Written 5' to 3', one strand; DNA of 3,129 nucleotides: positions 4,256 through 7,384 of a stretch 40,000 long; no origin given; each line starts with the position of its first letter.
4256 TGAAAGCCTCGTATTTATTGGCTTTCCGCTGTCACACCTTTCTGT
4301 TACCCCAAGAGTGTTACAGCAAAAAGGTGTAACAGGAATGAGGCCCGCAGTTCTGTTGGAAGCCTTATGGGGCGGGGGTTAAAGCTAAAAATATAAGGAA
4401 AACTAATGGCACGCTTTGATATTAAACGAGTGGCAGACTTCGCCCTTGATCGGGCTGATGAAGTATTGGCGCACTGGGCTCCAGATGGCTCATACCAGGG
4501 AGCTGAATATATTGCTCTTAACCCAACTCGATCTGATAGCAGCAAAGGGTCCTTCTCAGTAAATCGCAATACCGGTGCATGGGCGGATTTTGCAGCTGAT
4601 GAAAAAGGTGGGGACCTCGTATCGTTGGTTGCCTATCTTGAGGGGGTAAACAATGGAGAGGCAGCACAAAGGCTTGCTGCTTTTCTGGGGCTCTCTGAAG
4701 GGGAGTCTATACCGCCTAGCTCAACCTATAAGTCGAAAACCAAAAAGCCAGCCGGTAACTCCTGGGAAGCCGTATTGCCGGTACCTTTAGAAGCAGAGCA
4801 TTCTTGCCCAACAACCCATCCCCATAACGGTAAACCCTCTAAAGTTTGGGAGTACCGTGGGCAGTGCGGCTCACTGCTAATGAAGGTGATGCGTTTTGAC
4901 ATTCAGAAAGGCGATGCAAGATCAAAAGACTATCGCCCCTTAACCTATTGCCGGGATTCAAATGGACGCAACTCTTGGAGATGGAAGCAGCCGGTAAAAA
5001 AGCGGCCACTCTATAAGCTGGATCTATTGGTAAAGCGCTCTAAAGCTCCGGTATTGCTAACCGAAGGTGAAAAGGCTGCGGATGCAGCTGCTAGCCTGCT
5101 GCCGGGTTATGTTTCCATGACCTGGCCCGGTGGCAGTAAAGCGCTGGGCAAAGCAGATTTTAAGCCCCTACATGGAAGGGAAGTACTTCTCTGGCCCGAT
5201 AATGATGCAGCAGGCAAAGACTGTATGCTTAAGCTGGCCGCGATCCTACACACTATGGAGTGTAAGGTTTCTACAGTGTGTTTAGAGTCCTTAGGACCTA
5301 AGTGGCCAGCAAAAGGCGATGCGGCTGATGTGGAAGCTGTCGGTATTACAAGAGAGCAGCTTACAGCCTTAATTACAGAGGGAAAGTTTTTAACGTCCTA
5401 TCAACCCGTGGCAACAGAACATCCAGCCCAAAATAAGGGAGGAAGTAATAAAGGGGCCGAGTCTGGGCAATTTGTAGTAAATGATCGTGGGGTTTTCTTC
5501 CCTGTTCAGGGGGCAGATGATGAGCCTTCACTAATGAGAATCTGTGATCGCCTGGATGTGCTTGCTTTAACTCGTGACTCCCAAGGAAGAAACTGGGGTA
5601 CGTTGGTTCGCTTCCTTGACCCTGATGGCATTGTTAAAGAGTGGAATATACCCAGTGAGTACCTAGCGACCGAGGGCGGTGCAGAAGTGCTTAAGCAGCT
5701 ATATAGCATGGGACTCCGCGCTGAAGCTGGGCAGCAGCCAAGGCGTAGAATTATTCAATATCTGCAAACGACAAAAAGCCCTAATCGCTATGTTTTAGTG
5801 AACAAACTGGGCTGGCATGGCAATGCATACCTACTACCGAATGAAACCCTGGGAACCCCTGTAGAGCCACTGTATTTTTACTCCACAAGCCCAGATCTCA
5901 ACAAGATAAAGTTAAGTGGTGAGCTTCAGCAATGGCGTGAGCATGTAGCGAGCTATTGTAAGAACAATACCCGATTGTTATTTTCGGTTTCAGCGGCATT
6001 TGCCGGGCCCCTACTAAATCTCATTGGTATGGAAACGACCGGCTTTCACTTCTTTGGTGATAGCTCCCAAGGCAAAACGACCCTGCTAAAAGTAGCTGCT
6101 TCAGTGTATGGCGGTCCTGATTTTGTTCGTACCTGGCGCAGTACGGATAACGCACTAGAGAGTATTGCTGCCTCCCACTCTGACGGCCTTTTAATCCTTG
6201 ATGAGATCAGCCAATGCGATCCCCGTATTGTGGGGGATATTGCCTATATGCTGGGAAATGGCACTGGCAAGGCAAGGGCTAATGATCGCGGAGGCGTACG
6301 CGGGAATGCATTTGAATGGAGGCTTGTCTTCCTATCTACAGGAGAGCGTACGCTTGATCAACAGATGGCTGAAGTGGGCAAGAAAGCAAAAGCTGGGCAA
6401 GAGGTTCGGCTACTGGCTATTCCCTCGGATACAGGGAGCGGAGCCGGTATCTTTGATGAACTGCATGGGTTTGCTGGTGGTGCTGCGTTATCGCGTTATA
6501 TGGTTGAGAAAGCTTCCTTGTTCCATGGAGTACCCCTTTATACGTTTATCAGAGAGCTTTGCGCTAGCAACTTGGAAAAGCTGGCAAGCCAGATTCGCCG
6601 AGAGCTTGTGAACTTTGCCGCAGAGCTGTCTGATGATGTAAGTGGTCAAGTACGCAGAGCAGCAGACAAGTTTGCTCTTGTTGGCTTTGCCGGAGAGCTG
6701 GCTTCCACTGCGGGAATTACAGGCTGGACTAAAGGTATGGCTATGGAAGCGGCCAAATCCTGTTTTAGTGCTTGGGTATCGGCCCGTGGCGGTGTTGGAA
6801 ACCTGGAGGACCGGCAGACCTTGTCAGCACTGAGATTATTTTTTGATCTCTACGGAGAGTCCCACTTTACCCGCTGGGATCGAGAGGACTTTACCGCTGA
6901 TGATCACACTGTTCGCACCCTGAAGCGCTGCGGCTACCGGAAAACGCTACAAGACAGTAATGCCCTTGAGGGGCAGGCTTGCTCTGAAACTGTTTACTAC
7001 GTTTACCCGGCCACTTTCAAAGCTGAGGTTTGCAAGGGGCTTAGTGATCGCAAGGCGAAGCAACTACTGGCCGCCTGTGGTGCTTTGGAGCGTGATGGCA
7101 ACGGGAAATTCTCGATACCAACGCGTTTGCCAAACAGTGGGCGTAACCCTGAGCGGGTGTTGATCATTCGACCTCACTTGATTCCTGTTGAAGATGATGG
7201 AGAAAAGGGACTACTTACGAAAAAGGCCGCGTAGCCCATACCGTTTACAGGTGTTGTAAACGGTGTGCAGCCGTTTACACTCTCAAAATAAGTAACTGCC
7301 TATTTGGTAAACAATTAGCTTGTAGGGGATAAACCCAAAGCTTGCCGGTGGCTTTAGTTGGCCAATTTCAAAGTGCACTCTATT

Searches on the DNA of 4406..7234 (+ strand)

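Call 86: search_rna_families(source=L022, start=16600, end=18700, threshold=evalue, max_evalue=0.1)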
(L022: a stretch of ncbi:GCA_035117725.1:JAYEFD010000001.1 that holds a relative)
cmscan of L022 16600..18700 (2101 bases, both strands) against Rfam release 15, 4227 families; matches with E-value up to 0.1: 1.
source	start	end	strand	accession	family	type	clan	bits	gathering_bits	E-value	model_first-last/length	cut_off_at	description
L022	17266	17355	+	RF03687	mir-2011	Gene; miRNA;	-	26.1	80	0.03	1-83/83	no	mir-2011 microRNA precursor family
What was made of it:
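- Tried and rejected: The sister arm gave nothing either (call 86).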
